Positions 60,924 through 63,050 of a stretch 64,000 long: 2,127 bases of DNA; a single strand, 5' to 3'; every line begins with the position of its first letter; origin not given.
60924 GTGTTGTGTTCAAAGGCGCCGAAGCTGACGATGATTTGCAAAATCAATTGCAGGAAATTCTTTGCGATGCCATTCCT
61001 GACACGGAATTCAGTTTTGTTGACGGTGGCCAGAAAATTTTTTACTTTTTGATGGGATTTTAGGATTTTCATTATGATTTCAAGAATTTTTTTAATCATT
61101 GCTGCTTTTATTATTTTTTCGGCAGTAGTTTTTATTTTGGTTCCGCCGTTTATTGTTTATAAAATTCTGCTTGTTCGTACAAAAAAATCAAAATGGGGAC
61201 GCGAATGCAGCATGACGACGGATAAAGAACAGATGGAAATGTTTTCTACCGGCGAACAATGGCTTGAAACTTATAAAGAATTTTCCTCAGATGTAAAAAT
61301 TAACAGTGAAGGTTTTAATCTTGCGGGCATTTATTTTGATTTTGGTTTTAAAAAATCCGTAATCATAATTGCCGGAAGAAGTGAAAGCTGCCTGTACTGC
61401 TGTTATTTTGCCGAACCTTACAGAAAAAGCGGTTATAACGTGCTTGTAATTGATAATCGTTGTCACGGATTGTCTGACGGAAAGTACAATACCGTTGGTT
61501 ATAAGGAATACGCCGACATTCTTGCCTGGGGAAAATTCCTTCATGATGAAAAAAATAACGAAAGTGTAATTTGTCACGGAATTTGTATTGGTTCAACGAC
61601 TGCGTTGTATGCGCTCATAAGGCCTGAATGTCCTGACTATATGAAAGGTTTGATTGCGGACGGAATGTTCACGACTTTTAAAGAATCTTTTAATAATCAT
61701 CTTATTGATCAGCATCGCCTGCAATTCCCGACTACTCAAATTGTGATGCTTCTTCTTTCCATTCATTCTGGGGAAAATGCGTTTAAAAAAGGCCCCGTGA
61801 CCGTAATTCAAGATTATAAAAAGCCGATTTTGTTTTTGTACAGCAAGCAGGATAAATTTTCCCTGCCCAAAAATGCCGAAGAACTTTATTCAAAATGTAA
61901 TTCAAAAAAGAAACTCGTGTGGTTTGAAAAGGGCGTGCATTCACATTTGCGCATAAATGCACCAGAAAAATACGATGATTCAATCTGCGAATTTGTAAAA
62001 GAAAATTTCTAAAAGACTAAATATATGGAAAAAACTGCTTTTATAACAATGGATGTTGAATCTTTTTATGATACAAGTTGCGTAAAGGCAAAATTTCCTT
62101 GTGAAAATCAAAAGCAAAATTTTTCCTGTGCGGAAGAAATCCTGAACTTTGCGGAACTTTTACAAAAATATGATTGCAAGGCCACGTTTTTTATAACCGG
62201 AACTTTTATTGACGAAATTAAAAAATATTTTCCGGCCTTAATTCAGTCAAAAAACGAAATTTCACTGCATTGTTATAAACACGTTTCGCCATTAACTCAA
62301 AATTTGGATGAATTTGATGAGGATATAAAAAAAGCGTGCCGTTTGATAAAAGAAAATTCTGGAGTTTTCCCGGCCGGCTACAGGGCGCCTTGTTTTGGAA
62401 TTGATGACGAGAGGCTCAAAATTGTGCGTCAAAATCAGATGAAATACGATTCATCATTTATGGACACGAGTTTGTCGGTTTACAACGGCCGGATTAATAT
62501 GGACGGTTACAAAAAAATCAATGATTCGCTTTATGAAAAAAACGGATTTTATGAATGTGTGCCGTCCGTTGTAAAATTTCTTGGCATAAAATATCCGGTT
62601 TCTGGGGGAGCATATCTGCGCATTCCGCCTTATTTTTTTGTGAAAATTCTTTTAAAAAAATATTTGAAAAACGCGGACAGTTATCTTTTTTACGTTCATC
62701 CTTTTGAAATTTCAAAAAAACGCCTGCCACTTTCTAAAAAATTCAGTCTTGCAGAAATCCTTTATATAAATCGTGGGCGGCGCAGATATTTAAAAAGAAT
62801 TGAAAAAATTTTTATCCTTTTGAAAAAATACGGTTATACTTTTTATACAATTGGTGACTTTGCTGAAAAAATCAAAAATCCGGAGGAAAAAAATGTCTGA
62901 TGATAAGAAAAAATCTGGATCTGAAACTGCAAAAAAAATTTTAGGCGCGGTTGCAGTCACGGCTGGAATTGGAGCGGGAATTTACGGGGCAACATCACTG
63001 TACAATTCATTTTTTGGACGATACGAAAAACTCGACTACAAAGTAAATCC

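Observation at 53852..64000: Eleven-gene, translationally coupled lipid-acylation/salvage operon with no match to a pathway I recognise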

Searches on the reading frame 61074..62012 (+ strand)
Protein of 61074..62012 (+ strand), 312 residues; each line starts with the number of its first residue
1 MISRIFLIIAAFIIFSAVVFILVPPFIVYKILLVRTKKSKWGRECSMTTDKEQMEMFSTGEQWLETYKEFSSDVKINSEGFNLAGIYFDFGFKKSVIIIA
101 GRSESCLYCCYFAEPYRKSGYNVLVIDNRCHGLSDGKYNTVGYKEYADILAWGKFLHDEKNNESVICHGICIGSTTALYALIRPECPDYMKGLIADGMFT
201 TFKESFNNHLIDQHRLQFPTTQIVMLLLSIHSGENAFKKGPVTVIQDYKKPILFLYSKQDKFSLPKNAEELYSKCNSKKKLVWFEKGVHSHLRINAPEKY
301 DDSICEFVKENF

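Call 3: search_protein_families(library=pfam, proteins=[window:61074-62012:+], max_evalue=0.01)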
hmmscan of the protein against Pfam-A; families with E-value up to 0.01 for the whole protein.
window:61074-62012:+ (312 aa): 4 families
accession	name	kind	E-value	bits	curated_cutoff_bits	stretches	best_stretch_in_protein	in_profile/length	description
PF12146.15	Hydrolase_4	-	4.7e-14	52.7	27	2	93-195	4-106/239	Serine aminopeptidase, S33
PF00561.26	Abhydrolase_1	-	3.2e-12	47.1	25.8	1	95-198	2-102/245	alpha/beta hydrolase fold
PF02129.25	Peptidase_S15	-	0.00071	19.8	23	0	102-181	46-113/262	X-Pro dipeptidyl-peptidase (S15 family)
PF01738.24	DLH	-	0.0034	17.5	21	0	240-302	134-199/217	Dienelactone hydrolase family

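Call 9: search_protein_families(library=ncbifam, proteins=[window:61074-62012:+], max_evalue=0.001)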
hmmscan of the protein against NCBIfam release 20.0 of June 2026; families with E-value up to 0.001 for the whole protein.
window:61074-62012:+ (312 aa): 2 families
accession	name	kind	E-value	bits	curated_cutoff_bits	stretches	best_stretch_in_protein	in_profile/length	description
NF047920.1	lactonase_UilS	equivalog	2e-07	31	400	1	209-304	183-274/285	UilS family quorum-quenching N-acyl-homoserine lactonase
TIGR01607.1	PST-A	paralog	0.00022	20.4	218.25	0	103-148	57-103/332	Plasmodium subtelomeric family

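Call 25: search_solved_structures(query=window:61074-62012:+, max_evalue=0.01)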
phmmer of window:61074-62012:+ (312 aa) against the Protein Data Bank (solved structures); distinct sequences matched with E-value up to 0.01: 2.
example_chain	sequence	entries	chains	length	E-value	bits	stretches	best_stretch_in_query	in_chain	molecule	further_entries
5g59_A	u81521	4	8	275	9.8e-13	51.2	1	72-308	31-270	ESTERASE | Uncharacterized protein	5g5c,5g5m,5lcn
7e04_A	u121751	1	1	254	0.0045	19.5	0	248-290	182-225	Lipase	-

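Call 54: find_homologous_proteins(query=window:61074-62012:+, max_evalue=0.00001)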
Query window:61074-62012:+ (312 aa): 670 proteins with E <= 0.00001 among 1329 candidates; the best 120 are listed.
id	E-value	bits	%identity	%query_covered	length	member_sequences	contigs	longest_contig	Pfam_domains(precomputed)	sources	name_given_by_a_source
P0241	4.1e-210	714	99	100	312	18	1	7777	PF00561.27,PF12146.16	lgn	-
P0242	2.8e-169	580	76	100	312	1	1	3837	PF00326.28,PF00561.27,PF12146.16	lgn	-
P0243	1.0e-164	565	75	100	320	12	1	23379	PF00561.27,PF12146.16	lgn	-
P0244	3.8e-150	518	72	98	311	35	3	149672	PF00561.27,PF12146.16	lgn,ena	-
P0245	2.2e-149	515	69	98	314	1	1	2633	PF00326.28,PF00561.27,PF12146.16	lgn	-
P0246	1.9e-146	505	69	95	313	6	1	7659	PF00326.28,PF01738.25,PF00561.27,PF12146.16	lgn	-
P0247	3.0e-140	485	62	99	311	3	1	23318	PF00561.27,PF12146.16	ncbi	-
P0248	3.2e-140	485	65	95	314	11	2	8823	PF00561.27,PF12146.16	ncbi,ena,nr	ncbi:MAG: alpha/beta hydrolase [Treponema sp.]|nr:alpha/beta hydrolase [Treponema sp.] MBQ4237190.1 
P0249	9.1e-135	467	64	94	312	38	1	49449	PF00561.27,PF12146.16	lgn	-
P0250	1.0e-134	467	64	99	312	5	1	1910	PF00561.27,PF12146.16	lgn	-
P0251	8.6e-133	460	60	99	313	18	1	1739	PF00561.27,PF12146.16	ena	-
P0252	5.8e-131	454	60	100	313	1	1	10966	PF00561.27,PF12146.16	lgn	-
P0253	5.6e-130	451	65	92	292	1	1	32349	PF00326.28,PF00561.27,PF12146.16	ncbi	-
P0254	1.5e-127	443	59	99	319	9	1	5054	PF12146.16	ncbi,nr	ncbi:MAG: hypothetical protein II547_00660 [Treponema sp.]|nr:hypothetical protein [Treponema sp.]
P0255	3.1e-127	442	61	92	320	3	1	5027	PF00561.27,PF12146.16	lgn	-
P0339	4.7e-104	366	52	99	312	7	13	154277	PF00561.27,PF12146.16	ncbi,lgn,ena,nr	ncbi:MAG: alpha/beta fold hydrolase [Bacilli bacterium]|nr:alpha/beta fold hydrolase [Bacilli bacter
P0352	2.1e-103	364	55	93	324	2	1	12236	PF00561.27,PF12146.16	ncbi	ncbi:MAG: alpha/beta hydrolase [Candidatus Coproplasma sp.]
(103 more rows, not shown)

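Call 60: predict_structure(alignment_id=A3)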
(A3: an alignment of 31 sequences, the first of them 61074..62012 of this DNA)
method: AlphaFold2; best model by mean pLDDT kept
length: 312 residues; sequences in the alignment: 31
mean_pLDDT: 94.8   pTM: 0.91
mean pLDDT of the five models: 94.8, 92.8, 92.4, 91.1, 90.2
residues with pLDDT >= 90: 268; 70-90: 42; 50-70: 2; < 50: 0
segments of 3 or more residues with pLDDT < 50: none
pLDDT, mean of each block of 10 residues (from residue 1): 93 90 89 89 86 93 98 97 98 98 83 98 95 92 96 99 98 97 98 97 95 91 96 95 98 97 95 98 93 96 98 96
secondary structure, 60 per line:
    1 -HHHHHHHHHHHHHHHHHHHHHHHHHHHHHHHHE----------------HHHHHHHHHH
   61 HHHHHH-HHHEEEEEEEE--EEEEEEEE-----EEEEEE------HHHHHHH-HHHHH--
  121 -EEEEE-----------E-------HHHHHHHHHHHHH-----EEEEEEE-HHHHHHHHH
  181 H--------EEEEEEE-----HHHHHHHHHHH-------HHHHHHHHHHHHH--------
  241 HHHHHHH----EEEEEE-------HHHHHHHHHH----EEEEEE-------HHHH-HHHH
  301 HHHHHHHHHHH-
elements in order: H2-33 H51-66 E71-78 E81-88 E94-99 H106-112 H114-118 E122-126 H146-158 E164-170 H172-181 E190-196 H202-212 H220-232 H241-247 E252-257 H265-274 E279-284 H292-295 H297-311

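Call 62: fold_search(model_id=the predicted structure, library=pdb)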
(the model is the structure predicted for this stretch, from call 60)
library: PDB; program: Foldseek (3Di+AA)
matches with E <= 10: 1901; with E <= 0.001: 1549
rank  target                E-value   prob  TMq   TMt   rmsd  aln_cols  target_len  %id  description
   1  5g59                  8.3e-19  1.00  0.67  0.76   6.2       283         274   23  Structure of the Pyrococcus Furiosus Esterase Pf2001 with space group P3121 (released 2017-06-21)
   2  5g5m_B                1.8e-17  1.00  0.66  0.79   4.9       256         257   24  Structure of the Pyrococcus Furiosus Esterase Pf2001 with space group P21 (released 2017-06-21)
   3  5lcn_B                3.4e-17  1.00  0.66  0.78   3.9       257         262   23  STRUCTURE OF THE PYROCOCCUS FURIOSUS ESTERASE PF2001 WITH SPACE GROUP P212121 (released 2017-08-02)
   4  5lcn_A                1.1e-16  1.00  0.66  0.76   4.2       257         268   22  STRUCTURE OF THE PYROCOCCUS FURIOSUS ESTERASE PF2001 WITH SPACE GROUP P212121 (released 2017-08-02)
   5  5lcn_C                1.3e-16  1.00  0.63  0.74   4.5       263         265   24  STRUCTURE OF THE PYROCOCCUS FURIOSUS ESTERASE PF2001 WITH SPACE GROUP P212121 (released 2017-08-02)
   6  5g5c                  2.0e-16  1.00  0.62  0.73   4.8       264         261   23  Structure of the Pyrococcus furiosus Esterase Pf2001 with space group C2221 (released 2017-06-21)
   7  5lcn_D                2.5e-16  1.00  0.65  0.75   4.1       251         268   25  STRUCTURE OF THE PYROCOCCUS FURIOSUS ESTERASE PF2001 WITH SPACE GROUP P212121 (released 2017-08-02)
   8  5g5m_A                4.3e-16  1.00  0.62  0.75   5.4       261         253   23  Structure of the Pyrococcus Furiosus Esterase Pf2001 with space group P21 (released 2017-06-21)
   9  1xrl                  2.0e-12  1.00  0.53  0.57   8.3       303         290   17  Crystal structure of active site F1-mutant Y205F complex with inhibitor PCK (released 2005-07-12)
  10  6eic_C                2.1e-12  1.00  0.60  0.67   7.9       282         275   16  Crystal structure of Rv0183, a Monoglyceride Lipase from Mycobacterium Tuberculosis (released 2018-06-27)
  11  6eic_B                2.1e-12  1.00  0.59  0.66   8.1       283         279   16  Crystal structure of Rv0183, a Monoglyceride Lipase from Mycobacterium Tuberculosis (released 2018-06-27)
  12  1xqw                  2.4e-12  1.00  0.56  0.60   8.1       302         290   16  Crystal structure of F1-mutant S105A complex with PHE-LEU (released 2005-07-12)
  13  4hxg_K                2.9e-12  1.00  0.58  0.32   5.1       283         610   18  Pyrococcus horikoshii acylaminoacyl peptidase (orthorhombic crystal form) (released 2013-05-08)
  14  6eic_A                3.2e-12  1.00  0.59  0.67   7.9       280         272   16  Crystal structure of Rv0183, a Monoglyceride Lipase from Mycobacterium Tuberculosis (released 2018-06-27)
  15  1xqv                  3.8e-12  1.00  0.55  0.58   8.1       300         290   16  Crystal structure of inactive F1-mutant G37A (released 2005-07-12)
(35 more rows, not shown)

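Call 71: find_encoding_contigs(protein=P0339, flank=10000, max_places=2)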
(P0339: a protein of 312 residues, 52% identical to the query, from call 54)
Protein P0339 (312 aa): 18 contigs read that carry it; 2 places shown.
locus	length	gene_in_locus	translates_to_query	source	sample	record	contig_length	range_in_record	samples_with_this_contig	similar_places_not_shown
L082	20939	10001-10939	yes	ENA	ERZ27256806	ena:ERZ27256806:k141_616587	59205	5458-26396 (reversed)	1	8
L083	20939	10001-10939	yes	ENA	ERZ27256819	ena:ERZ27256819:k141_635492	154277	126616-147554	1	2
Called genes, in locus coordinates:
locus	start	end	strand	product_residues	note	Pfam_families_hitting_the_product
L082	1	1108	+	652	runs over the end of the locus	PF00501:AMP-binding, PF00550:PP-binding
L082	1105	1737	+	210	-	PF01553:Acyltransferase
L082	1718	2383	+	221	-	PF01553:Acyltransferase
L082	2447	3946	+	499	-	PF00501:AMP-binding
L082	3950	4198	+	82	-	PF00550:PP-binding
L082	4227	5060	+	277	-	PF04970:LRAT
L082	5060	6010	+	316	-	PF12146:Hydrolase_4 (faint)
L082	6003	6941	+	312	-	PF02645:DegV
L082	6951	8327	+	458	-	PF07690:MFS_1, PF13347:MFS_2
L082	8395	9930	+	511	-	PF02734:Dak2, PF21645:FakA-like_M, PF13684:FakA-like_C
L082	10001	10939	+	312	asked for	PF00561:Abhydrolase_1, PF12146:Hydrolase_4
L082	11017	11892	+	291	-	PF10096:DUF2334, PF01522:Polysacc_deac_1, PF11959:DUF3473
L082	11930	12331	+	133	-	PF13240:Zn_Ribbon_1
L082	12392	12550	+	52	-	PF00301:Rubredoxin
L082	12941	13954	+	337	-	PF02463:SMC_N, PF00005:ABC_tran, PF13304:AAA_21 (faint), PF09383:NIL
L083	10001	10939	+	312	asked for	PF00561:Abhydrolase_1, PF12146:Hydrolase_4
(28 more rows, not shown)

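Call 72: find_encoding_contigs(protein=P0352, flank=10000, max_places=2)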
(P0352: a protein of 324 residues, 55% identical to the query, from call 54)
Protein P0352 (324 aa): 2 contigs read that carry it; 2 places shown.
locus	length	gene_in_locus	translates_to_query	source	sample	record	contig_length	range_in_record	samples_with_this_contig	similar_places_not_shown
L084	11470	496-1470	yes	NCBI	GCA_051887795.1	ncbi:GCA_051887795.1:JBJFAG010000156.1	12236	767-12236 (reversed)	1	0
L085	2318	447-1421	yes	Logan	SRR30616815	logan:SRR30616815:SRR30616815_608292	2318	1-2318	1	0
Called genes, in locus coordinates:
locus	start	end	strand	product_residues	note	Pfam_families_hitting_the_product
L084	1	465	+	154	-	?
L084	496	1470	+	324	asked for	PF00561:Abhydrolase_1, PF12146:Hydrolase_4 (weak)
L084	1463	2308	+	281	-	PF01522:Polysacc_deac_1, PF11959:DUF3473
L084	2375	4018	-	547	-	PF02734:Dak2, PF21645:FakA-like_M, PF13684:FakA-like_C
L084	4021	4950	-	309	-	PF02645:DegV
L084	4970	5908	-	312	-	PF12146:Hydrolase_4, PF00561:Abhydrolase_1 (faint)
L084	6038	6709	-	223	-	PF13085:Fer2_3, PF13183:Fer4_8, PF13237:Fer4_10 (weak), PF12838:Fer4_7 (weak), PF13484:Fer4_16 (weak), PF13534:Fer4_17 (weak)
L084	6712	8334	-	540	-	PF00890:FAD_binding_2, PF01266:DAO (weak), PF07992:Pyr_redox_2 (faint), PF02910:Succ_DH_flav_C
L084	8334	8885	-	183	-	-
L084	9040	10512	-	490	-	PF11443:DUF2828, PF25043:DUF7788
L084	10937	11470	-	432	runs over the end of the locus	PF13676:TIR_2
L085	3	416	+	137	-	?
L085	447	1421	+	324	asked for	PF00561:Abhydrolase_1, PF12146:Hydrolase_4 (weak)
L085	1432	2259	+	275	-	PF01522:Polysacc_deac_1, PF11959:DUF3473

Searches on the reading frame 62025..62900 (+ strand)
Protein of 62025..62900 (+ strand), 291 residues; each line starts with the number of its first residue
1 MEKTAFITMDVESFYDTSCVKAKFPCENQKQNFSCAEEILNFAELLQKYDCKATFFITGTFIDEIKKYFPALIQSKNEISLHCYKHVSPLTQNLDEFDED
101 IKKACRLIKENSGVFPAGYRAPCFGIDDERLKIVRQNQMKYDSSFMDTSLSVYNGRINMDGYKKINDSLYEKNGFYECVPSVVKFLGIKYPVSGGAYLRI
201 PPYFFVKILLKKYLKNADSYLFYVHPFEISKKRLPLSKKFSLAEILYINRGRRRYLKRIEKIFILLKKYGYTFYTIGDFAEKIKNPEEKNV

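Call 3: search_protein_families(library=pfam, proteins=[window:62025-62900:+], max_evalue=0.01)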
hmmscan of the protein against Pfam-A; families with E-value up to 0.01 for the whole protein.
window:62025-62900:+ (291 aa): 4 families
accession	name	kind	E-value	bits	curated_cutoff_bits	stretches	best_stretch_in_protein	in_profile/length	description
PF01522.26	Polysacc_deac_1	-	5.6e-14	52.6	23.1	1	42-141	24-123/124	Polysaccharide deacetylase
PF11959.13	DUF3473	-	1.5e-13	51.3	29.6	1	171-261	26-115/130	Domain of unknown function (DUF3473)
PF22537.1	WbmS-like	-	0.00067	20.1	27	1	37-176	11-137/186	Polysaccharide deacetylase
PF03065.20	Glyco_hydro_57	-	0.0019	18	21.2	1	12-141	28-168/291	Glycosyl hydrolase family 57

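Call 9: search_protein_families(library=ncbifam, proteins=[window:62025-62900:+], max_evalue=0.001)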
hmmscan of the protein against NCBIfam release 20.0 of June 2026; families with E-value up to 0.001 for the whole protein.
window:62025-62900:+ (291 aa): 6 families
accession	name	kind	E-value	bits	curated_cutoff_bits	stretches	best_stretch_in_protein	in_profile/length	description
TIGR03006.1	pepcterm_polyde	equivalog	7.5e-32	110.5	276.2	1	7-233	3-230/272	XrtA system polysaccharide deacetylase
TIGR02764.1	spore_ybaN_pdaB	equivalog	7e-13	48.8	237.4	1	41-139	23-121/191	polysaccharide deacetylase family sporulation protein PdaB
TIGR02873.1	spore_ylxY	hypoth_equivalog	1.2e-10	41.1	391.5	1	37-140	98-201/268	probable sporulation protein, polysaccharide deacetylase family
NF045821.1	PgAcgDacpgdA1_Bac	equivalog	1.8e-05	23.8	400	1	44-139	108-204/282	peptidoglycan-N-acetylglucosamine deacetylase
TIGR04243.1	nodulat_NodB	equivalog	0.00023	20.7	240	1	43-122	21-101/197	chitooligosaccharide deacetylase NodB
TIGR02884.1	spore_pdaA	equivalog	0.00027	20.7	298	1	44-146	57-158/224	delta-lactam-biosynthetic de-N-acetylase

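Call 27: search_solved_structures(query=window:62025-62900:+, max_evalue=0.01)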
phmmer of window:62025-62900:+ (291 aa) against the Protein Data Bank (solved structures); distinct sequences matched with E-value up to 0.01: 18.
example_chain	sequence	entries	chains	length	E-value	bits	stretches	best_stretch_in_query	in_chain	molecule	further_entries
3qbu_A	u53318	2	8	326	1.6e-14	57.4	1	39-208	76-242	Putative uncharacterized protein | peptidoglycan deacetylase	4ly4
7y51_A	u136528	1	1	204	3e-10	43.4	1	42-127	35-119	Predicted xylanase/chitin deacetylase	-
7fbw_A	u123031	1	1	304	1.1e-09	41.5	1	42-127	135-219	Predicted xylanase/chitin deacetylase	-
6hm9_A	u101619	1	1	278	1.3e-09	41.3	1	41-139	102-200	Putative polysaccharide deacetylase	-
7bkf_A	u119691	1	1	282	6.4e-09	39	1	40-139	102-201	Putative polysaccharide deacetylase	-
6hpa_A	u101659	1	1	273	7.3e-09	38.8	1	41-139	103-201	Putative polysaccharide deacetylase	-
3rxz_A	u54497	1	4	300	1e-06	31.8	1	44-149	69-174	Polysaccharide deacetylase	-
7bly_A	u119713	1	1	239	8.1e-06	28.8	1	43-148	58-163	Aspergillus niger contig An12c0130, genomic contig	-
6h8n_A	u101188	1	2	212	4.5e-05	26.4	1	43-148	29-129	Peptidoglycan-N-acetylmuramic acid deacetylase PdaC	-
6h8l_A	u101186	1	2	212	4.6e-05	26.4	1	43-148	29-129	Peptidoglycan-N-acetylmuramic acid deacetylase PdaC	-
2y8u_A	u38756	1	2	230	6.6e-05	25.8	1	42-149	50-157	CHITIN DEACETYLASE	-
7ax7_A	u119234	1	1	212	0.00022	24.1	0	42-129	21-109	Endo-1,4-beta-xylanase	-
5o6y_A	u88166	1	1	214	0.00096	22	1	44-137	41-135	Peptidoglycan N-acetylglucosamine deacetylase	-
1ny1_A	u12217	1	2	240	0.002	21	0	43-158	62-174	Probable polysaccharide deacetylase pdaA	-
1w1a_1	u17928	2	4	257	0.0026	20.6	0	44-157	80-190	PROBABLE POLYSACCHARIDE DEACETYLASE PDAA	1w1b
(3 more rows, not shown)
